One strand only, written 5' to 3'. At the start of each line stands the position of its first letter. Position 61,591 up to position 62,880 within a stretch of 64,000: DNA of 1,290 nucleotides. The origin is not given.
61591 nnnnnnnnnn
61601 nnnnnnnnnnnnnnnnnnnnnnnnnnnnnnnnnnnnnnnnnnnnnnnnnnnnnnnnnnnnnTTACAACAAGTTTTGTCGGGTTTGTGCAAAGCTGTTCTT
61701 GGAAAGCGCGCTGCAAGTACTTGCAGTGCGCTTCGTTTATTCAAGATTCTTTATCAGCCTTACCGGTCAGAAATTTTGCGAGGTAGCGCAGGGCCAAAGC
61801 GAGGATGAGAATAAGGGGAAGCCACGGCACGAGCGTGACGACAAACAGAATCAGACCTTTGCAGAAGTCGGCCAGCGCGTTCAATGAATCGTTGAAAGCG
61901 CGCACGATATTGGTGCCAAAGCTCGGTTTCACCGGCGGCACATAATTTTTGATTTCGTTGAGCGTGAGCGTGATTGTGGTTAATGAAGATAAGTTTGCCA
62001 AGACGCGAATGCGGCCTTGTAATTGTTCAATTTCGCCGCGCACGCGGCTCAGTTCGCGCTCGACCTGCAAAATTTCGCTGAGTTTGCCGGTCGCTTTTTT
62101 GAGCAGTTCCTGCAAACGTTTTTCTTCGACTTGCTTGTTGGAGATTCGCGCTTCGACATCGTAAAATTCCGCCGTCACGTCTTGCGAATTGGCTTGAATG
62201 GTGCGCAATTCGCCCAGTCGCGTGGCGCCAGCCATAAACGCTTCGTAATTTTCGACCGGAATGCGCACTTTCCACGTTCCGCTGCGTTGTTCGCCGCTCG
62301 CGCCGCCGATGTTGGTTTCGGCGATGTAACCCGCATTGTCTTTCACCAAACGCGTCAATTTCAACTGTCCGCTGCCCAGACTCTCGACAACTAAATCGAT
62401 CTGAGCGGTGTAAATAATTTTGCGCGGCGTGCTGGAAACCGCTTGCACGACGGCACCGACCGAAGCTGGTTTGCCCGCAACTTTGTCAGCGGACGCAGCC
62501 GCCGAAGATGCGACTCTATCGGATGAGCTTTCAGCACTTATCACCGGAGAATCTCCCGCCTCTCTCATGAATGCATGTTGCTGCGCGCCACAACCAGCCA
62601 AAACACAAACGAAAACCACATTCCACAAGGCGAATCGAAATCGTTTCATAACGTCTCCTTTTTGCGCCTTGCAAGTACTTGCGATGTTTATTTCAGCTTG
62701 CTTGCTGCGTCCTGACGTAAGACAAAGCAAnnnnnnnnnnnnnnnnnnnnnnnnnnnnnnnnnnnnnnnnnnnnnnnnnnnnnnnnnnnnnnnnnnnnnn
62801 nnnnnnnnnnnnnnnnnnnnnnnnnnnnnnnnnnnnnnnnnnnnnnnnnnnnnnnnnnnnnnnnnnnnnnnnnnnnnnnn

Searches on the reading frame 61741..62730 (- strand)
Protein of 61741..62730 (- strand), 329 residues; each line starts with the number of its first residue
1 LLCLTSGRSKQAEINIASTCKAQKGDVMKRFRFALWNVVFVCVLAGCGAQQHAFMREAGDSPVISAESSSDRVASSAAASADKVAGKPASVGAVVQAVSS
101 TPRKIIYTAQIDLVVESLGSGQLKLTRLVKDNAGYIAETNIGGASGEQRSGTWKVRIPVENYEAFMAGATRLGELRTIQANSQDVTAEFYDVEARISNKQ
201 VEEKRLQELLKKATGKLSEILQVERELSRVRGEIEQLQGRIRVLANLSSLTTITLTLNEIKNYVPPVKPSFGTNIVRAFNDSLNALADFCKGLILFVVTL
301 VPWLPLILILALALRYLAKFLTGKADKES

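Call 16: search_protein_families(library=pfam, proteins=[window:61741-62730:-], max_evalue=0.01)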
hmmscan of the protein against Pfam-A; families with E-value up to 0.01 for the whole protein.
window:61741-62730:- (329 aa): 2 families
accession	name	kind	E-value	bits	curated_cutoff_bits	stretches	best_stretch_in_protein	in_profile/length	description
PF14257.11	DUF4349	-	9.8e-62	208.5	27.7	1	103-314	1-212/213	Domain of unknown function (DUF4349)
PF25672.1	BBH37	-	0.004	17.6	27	1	174-242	34-98/184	BBH37 helical domain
